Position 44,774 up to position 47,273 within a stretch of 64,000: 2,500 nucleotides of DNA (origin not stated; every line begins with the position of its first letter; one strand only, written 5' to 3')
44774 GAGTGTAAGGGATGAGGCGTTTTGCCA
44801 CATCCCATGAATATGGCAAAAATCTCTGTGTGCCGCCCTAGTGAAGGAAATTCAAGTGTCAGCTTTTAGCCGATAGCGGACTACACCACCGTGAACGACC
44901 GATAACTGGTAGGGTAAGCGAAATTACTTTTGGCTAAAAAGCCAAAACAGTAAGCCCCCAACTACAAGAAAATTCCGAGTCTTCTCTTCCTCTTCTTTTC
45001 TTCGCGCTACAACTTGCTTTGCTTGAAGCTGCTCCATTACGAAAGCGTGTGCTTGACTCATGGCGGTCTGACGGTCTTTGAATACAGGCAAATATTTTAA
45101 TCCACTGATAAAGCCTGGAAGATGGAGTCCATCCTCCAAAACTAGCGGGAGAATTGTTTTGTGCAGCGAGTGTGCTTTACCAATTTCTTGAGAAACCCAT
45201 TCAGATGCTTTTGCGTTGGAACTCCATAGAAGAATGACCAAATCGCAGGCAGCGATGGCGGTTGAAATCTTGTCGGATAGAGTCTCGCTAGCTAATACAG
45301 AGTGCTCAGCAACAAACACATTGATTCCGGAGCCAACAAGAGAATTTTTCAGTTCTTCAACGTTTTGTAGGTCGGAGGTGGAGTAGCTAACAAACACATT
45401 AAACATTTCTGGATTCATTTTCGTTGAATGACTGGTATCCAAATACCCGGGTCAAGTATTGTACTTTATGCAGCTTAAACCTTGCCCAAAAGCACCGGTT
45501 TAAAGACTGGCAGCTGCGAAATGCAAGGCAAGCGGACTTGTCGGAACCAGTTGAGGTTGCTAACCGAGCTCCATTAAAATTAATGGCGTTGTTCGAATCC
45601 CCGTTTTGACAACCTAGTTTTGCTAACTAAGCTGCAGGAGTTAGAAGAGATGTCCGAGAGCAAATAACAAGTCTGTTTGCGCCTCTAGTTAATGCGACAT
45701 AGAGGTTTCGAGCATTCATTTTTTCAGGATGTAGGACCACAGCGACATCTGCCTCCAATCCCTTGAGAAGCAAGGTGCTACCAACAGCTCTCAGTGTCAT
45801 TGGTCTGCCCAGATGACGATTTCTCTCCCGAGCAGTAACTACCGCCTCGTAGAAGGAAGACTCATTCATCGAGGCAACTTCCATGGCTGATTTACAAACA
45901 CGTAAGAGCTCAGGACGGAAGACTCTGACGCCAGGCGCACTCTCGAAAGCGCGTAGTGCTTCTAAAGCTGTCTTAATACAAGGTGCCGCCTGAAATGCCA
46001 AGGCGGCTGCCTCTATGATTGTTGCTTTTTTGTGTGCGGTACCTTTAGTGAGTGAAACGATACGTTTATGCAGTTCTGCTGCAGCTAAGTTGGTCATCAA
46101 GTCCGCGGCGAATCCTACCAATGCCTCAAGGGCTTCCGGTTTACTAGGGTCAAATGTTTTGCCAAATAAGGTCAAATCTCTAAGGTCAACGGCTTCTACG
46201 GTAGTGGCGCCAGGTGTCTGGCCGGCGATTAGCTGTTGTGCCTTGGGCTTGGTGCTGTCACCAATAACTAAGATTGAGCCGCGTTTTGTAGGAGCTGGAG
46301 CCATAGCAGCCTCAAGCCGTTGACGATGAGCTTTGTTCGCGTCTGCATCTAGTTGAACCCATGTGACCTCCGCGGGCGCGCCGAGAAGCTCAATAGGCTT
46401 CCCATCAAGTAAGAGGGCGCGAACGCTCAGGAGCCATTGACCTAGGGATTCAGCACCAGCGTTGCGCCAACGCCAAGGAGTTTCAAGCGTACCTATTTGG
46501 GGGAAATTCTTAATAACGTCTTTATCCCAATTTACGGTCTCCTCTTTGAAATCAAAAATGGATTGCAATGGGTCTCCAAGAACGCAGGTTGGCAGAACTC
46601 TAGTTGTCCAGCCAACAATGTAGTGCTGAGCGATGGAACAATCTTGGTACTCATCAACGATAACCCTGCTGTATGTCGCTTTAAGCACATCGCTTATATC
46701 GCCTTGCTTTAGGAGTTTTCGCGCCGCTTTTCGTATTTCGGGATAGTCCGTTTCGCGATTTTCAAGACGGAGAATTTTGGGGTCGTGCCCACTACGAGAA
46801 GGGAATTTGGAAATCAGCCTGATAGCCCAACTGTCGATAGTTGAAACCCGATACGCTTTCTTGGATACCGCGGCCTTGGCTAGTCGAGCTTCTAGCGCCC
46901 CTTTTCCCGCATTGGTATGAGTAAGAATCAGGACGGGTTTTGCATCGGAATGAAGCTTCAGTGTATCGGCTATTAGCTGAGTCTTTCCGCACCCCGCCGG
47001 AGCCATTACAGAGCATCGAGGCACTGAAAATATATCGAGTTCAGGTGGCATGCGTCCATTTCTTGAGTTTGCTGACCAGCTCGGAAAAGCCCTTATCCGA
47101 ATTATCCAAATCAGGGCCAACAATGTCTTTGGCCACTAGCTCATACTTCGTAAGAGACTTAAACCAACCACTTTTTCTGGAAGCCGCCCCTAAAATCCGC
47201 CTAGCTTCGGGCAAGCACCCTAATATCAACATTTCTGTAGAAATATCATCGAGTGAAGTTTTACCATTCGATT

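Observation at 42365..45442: Orphan TIR, TIR-TM and PIN-like (DUF4935-like) genes form a cassette array with no known partner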

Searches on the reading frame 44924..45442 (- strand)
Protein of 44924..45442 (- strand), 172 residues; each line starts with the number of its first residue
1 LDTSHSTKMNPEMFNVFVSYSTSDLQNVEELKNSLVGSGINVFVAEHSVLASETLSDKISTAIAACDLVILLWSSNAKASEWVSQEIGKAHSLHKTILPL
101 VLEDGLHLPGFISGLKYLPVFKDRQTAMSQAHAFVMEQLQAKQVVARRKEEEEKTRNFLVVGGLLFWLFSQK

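Call 3: search_protein_families(library=pfam, proteins=[window:44924-45442:-], max_evalue=0.01)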
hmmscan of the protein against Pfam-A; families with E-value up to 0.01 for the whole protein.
window:44924-45442:- (172 aa): 5 families
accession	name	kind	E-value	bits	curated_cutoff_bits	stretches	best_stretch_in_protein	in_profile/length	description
PF13676.11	TIR_2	-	7.5e-19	68.9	28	1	16-125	1-115/122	TIR domain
PF08937.16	ThsB_TIR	-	2.1e-07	31.7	21.2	1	17-99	1-92/100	Thoeris protein ThsB, TIR-like domain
PF01582.25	TIR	-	1.2e-05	25.6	21.3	1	14-93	2-83/179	TIR domain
PF10137.14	CAP12-PCTIR_TIR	-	0.00058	20.3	24.7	1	15-76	1-62/119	CAP12/Pycsar effector protein, TIR domain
PF13271.11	DUF4062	-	0.0087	16.7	24.7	0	16-73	2-60/82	Domain of unknown function (DUF4062)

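Call 4: search_protein_families(library=padloc, proteins=[window:44924-45442:-], max_evalue=0.01)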
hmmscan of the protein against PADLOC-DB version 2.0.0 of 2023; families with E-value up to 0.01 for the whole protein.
window:44924-45442:- (172 aa): 15 families
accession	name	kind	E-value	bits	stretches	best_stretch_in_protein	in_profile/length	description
PDLC02012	SAVED5--SAVED_TIR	-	4.8e-09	33.8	1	7-95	7-96/404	-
PDLC00436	ThsB1|ThsB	-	8.6e-09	33.1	1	11-93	33-119/183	TIR-like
PDLC00434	ThsB1|ThsB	-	4.1e-08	30.7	1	15-101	140-227/396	TIR-like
PDLC00425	ThsB1|ThsB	-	2e-07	28.4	1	13-101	251-346/389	TIR-like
PDLC05062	PDC-S66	-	8.4e-07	26.7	1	5-99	140-239/282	-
PDLC00422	ThsB1|ThsB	-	9.4e-07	26.5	1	5-125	32-157/194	TIR-like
PDLC00426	ThsB1|ThsB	-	1e-06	26.3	1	12-98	236-329/352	TIR-like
PDLC00418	ThsB1|ThsB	-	5e-06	24.5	1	14-105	5-102/155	TIR-like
PDLC00419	ThsB1|ThsB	-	2.2e-05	22.3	1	13-94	27-112/165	TIR-like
PDLC00423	ThsB1|ThsB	-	0.00013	19.7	1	8-92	30-119/190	TIR-like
PDLC02962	RT-TIR_XII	-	0.00032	17.7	1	6-101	338-423/478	single gene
PDLC03015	TIR-NLR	-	0.00055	16.7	1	13-95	1-82/824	-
PDLC00433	ThsB1|ThsB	-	0.0065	14.5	1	55-100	49-94/164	TIR-like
PDLC03957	bSEFIR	-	0.0066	14.3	0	9-44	35-72/412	-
PDLC00420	ThsB1|ThsB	-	0.0089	13.2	0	13-95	1-87/319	TIR-like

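Call 6: search_protein_families(library=ncbifam, proteins=[window:44924-45442:-], max_evalue=0.01)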
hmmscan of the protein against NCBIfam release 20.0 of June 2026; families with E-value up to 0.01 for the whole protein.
window:44924-45442:- (172 aa): 2 families
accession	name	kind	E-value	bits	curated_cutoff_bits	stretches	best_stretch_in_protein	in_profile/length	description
NF058526.1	Thoeris_type3_ThcB4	equivalog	8.1e-12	44.7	220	1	15-101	129-216/375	Thoeris type III anti-phage system protein ThcB4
NF042941.1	Retron_TIR_antiphage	equivalog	2.3e-09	36.5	600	1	8-93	334-420/464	TIR domain-containing anti-phage reverse transcriptase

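Call 29: find_homologous_proteins(query=window:44924-45442:-)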
Query window:44924-45442:- (172 aa): 166 proteins with E <= 0.001 among 245 candidates; the best 120 are listed.
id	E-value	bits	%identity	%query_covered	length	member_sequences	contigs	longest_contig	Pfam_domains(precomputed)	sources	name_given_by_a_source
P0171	2.7e-100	350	100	95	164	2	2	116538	PF01582.26,PF13676.12,PF08937.17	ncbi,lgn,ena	-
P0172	3.2e-70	253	73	93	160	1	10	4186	PF01582.26,PF13676.12,PF08937.17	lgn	-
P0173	2.9e-69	250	74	93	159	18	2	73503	PF13676.12,PF08937.17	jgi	jgi:hypothetical protein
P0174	6.2e-69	249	73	93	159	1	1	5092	PF13676.12,PF08937.17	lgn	-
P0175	1.1e-68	248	68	99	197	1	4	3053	PF13676.12,PF08937.17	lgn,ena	-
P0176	2.3e-68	247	71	93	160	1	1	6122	PF13676.12,PF08937.17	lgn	-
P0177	2.9e-68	246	74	93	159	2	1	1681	PF01582.26,PF13676.12,PF08937.17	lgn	-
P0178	3.4e-68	246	73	93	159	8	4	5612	PF13676.12,PF08937.17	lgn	-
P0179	4.4e-68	246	73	93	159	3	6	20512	PF13676.12,PF08937.17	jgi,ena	jgi:TIR domain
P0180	8.8e-68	245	72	93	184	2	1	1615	PF01582.26,PF13676.12,PF08937.17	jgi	jgi:hypothetical protein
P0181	1.3e-67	244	72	93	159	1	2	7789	PF13676.12,PF08937.17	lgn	-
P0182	1.9e-67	244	72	93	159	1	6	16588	PF13676.12,PF08937.17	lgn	-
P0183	2.3e-67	243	72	93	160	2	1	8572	PF13676.12,PF08937.17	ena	-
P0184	2.3e-67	243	71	93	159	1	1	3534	PF01582.26,PF13676.12,PF08937.17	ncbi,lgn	-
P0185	3.4e-67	243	70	93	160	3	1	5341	PF01582.26,PF13676.12,PF08937.17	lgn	-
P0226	4.7e-63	229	70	94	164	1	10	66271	PF01582.26,PF13676.12,PF08937.17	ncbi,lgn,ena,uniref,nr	ncbi:toll/interleukin-1 receptor domain-containing protein [Rhodocyclus purpureus]|uniref:toll/inter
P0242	3.4e-60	220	67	93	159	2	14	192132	PF13676.12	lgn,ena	-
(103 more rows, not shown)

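Call 30: find_encoding_contigs(protein=P0173, flank=7000, max_places=2)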
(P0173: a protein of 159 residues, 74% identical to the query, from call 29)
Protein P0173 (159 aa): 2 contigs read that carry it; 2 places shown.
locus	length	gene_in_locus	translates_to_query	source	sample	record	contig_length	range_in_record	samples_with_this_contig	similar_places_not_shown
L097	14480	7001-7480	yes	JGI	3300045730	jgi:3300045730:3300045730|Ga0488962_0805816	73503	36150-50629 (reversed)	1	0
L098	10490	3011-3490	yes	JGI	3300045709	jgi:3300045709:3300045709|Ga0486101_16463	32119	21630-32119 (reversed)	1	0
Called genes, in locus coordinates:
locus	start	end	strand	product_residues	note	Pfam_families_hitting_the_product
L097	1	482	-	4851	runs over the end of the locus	PF18796:LPD1, PF13872:AAA_34, PF13871:Helicase_C_4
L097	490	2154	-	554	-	-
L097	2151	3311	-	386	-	-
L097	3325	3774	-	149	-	-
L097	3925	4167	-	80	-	-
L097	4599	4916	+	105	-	-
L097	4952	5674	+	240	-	-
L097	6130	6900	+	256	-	-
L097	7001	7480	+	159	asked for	PF08937:ThsB_TIR (weak), PF13676:TIR_2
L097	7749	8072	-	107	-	-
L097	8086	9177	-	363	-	-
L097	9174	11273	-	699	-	PF09327:Phage_Tail_Tip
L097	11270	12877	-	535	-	-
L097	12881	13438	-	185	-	-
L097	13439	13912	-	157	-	PF05838:Glyco_hydro_108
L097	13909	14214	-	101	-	-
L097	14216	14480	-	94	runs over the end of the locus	PF23148:Gp77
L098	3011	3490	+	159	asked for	PF08937:ThsB_TIR (weak), PF13676:TIR_2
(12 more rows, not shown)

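Call 31: find_encoding_contigs(protein=P0226, flank=7000, max_places=2)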
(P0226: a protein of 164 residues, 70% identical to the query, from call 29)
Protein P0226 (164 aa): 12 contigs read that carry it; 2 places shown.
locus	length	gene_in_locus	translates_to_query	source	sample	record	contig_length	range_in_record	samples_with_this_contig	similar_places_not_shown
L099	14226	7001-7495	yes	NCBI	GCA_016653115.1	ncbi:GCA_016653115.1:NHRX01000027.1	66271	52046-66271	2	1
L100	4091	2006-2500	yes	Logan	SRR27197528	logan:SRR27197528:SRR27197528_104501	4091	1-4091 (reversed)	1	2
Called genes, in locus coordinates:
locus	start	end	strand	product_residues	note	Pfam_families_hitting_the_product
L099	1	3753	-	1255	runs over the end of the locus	PF02463:SMC_N, PF13476:AAA_23, PF13555:AAA_29 (weak), PF13558:SbcC_Walker_B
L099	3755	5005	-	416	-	PF00149:Metallophos, PF12320:SbcD_C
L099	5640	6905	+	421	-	PF08808:RES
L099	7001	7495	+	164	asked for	PF01582:TIR (weak), PF08937:ThsB_TIR (weak), PF13676:TIR_2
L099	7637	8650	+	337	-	PF13289:SIR2_2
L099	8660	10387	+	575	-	PF01935:DUF87, PF05872:HerA_C (faint)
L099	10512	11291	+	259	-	PF20247:DUF6602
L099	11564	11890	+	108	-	-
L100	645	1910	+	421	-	PF08808:RES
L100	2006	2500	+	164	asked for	PF01582:TIR (weak), PF08937:ThsB_TIR (weak), PF13676:TIR_2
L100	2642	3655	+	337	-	PF13289:SIR2_2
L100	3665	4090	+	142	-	?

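Call 32: find_encoding_contigs(protein=P0242, flank=7000, max_places=3)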
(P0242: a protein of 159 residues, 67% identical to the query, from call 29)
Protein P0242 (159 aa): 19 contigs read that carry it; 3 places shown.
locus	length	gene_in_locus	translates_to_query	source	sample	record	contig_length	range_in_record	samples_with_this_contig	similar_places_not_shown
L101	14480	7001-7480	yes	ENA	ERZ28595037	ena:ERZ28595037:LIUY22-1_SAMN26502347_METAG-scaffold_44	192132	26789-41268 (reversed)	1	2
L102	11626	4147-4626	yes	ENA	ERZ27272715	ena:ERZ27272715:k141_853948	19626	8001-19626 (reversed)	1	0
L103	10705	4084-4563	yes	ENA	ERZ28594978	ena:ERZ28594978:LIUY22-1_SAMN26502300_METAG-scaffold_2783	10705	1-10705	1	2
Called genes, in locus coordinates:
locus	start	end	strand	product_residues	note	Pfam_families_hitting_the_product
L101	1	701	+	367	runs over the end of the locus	PF00072:Response_reg, PF13487:HD_5, PF01966:HD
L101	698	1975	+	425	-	PF07396:Porin_O_P (faint)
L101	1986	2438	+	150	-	-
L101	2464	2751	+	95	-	-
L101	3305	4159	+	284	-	PF12686:DUF3800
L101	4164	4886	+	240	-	-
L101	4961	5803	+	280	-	PF18928:DUF5677 (weak)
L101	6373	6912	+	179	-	-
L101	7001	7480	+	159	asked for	PF13676:TIR_2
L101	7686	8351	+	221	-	-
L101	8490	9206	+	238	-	PF13489:Methyltransf_23 (weak), PF13847:Methyltransf_31, PF08241:Methyltransf_11, PF08242:Methyltransf_12, PF13649:Methyltransf_25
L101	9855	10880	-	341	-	PF01548:DEDD_Tnp_IS110, PF02371:Transposase_20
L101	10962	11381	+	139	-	PF04940:BLUF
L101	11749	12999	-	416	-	PF00083:Sugar_tr (weak), PF07690:MFS_1, PF12832:MFS_1_like, PF07690:MFS_1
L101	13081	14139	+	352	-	PF04055:Radical_SAM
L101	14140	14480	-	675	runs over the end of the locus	PF00753:Lactamase_B, PF12706:Lactamase_B_2, PF14863:Alkyl_sulf_dimr, PF14864:Alkyl_sulf_C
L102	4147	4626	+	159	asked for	PF13676:TIR_2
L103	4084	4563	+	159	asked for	PF13676:TIR_2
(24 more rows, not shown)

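Call 77: search_protein_families(library=pfam, proteins=[L099:5640-6905:+, L097:6130-6900:+, L101:6373-6912:+, L101:7686-8351:+], max_evalue=0.01)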
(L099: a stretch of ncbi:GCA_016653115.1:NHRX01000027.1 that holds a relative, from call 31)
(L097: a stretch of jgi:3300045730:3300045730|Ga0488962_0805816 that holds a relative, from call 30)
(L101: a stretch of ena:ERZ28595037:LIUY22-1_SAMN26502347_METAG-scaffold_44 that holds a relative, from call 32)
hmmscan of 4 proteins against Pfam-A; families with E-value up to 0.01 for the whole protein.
L099:5640-6905:+ (421 aa): 1 family
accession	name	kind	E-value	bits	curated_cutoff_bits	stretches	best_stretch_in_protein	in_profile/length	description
PF08808.17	RES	-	1.6e-18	67.6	23.2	1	237-373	18-147/157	RES domain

L097:6130-6900:+ (256 aa): 0 families

L101:6373-6912:+ (179 aa): 0 families

L101:7686-8351:+ (221 aa): 0 families

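Call 85: search_solved_structures(query=window:44924-45442:-, max_evalue=0.01, show_alignments=3)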
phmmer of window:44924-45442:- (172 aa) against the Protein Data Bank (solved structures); distinct sequences matched with E-value up to 0.01: 3.
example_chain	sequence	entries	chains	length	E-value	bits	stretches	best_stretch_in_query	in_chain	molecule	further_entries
7jlv_A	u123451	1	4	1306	0.0013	21.7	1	11-97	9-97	Disease resistance protein Roq1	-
7jlu_A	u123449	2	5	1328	0.0013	21.7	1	11-97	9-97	Disease resistance protein Roq1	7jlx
6wt6_A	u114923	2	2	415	0.0076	19.2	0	9-88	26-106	Metazoan TIR-STING fusion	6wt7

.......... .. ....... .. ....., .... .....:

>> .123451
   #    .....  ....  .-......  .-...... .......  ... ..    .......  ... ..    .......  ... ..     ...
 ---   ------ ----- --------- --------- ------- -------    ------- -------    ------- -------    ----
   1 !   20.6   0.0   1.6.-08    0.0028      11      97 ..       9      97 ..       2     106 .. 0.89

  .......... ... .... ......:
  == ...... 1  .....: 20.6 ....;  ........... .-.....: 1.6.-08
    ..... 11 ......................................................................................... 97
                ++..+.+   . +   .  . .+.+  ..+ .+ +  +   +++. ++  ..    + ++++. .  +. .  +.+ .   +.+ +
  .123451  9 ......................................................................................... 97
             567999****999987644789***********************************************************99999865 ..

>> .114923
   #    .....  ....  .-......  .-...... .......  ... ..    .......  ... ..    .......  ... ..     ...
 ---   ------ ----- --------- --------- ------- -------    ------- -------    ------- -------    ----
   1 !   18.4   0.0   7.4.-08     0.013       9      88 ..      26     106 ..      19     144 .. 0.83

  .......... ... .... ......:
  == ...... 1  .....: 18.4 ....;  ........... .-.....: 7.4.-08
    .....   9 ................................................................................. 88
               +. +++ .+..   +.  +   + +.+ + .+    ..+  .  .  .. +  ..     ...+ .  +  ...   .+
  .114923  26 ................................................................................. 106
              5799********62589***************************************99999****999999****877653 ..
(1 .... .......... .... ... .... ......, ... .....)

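Call 109: find_related_loci(query=A4, collection=metagenome_contigs, flank=6000)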
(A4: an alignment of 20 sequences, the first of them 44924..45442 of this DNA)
Query A4 (172 aa) in metagenome_contigs; peptide patterns used: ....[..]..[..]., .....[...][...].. (x = any residue, [..] = any of these).
156 stretches matched a pattern; 60 encode a relative of the query (tblastn E <= 1e-3); 60 distinct loci.
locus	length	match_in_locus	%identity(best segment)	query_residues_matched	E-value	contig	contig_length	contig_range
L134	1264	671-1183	67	1-172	1e-80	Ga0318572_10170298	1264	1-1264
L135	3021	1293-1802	70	2-172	3e-76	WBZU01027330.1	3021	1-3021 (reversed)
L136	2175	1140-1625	69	10-172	3e-77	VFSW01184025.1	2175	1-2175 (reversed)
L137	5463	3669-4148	68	12-172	4e-71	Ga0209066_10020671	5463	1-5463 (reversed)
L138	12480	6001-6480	71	13-172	2e-70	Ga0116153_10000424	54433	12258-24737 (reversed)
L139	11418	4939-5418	69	13-172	8e-70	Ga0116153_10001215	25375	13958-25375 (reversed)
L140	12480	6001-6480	69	13-172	8e-70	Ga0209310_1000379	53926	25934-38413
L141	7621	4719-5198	69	13-172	8e-70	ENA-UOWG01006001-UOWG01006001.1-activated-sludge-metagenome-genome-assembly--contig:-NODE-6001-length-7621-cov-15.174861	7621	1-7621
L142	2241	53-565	67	1-172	3e-70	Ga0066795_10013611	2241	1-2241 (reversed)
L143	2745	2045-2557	67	1-172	2e-69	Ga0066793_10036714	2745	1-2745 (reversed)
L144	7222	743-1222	70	12-172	7e-65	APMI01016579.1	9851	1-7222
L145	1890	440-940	65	5-172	7e-66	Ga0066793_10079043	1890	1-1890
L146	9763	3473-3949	63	13-172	4e-62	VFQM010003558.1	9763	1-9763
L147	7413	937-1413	59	13-172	1e-59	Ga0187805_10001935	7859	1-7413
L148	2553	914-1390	61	12-172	5e-60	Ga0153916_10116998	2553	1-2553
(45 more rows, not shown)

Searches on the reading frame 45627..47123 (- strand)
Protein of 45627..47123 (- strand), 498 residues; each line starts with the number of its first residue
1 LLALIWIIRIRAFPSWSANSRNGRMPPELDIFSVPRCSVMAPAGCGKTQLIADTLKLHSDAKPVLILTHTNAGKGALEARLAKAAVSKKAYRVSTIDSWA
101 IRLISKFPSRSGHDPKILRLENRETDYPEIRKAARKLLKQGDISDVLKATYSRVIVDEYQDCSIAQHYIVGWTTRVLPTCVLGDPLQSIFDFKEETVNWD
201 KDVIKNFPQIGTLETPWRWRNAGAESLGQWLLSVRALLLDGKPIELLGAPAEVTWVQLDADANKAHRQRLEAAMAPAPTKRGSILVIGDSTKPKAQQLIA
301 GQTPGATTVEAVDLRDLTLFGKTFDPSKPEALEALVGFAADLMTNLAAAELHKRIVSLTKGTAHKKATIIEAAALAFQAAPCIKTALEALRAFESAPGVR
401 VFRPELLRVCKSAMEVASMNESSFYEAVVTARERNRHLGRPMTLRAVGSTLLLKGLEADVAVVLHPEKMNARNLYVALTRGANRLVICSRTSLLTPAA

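Call 3: search_protein_families(library=pfam, proteins=[window:45627-47123:-], max_evalue=0.01)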
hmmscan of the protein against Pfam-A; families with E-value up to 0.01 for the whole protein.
window:45627-47123:- (498 aa): 4 families
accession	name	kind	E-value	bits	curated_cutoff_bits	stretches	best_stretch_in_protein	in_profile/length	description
PF00580.27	UvrD-helicase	-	2.1e-16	60.8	23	2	122-194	183-257/271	UvrD/REP helicase N-terminal domain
PF01443.25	Viral_helicase1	-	6.9e-09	36.3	21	0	41-100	5-51/228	Viral superfamily 1 RNA helicase core domain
PF13245.12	AAA_19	-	2.2e-06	28.4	25.1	1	37-192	14-133/134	AAA domain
PF13538.12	UvrD_C_2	-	0.0062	16.8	27.4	0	454-487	11-51/52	UvrD-like helicase C-terminal domain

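Call 4: search_protein_families(library=padloc, proteins=[window:45627-47123:-], max_evalue=0.01)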
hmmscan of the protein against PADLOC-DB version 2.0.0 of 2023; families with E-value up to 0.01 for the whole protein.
window:45627-47123:- (498 aa): 42 families (the best 25 are shown)
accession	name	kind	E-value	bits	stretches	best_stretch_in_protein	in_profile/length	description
PDLC04173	GajB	-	6.5e-185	613.6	1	28-496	3-469/471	-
PDLC04171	GajB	-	3.7e-150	498.3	1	25-414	1-389/392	-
PDLC04172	GajB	-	1.3e-47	161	2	36-238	7-209/505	-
PDLC00123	GajB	-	6.6e-14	49.4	1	144-197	170-224/540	UrvD helicase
PDLC03802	RTasHel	-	3.1e-13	47.5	2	122-197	162-239/675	DRT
PDLC00132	GajB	-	3.1e-13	47.3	2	38-107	20-92/625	UrvD helicase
PDLC00122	GajB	-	1.4e-12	45.3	1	133-193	144-207/502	UrvD helicase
PDLC00117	GajB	-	2e-12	44.4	1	123-193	190-263/604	UrvD helicase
PDLC00121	GajB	-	5.6e-12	43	2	119-195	171-246/565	UrvD helicase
PDLC00127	GajB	-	6.2e-12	42.8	1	121-191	171-246/594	UrvD helicase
PDLC00119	GajB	-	1.2e-11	42.3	1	139-197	207-266/565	UrvD helicase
PDLC00107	GajB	-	1.5e-10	38.3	1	122-221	186-288/587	UrvD helicase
PDLC00112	GajB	-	1.8e-10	38.1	1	128-196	185-258/581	UrvD helicase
PDLC00149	GajB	-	1.4e-09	35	1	120-194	172-251/577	UrvD helicase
PDLC00148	GajB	-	5.3e-09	33.5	1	39-99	6-66/369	UrvD helicase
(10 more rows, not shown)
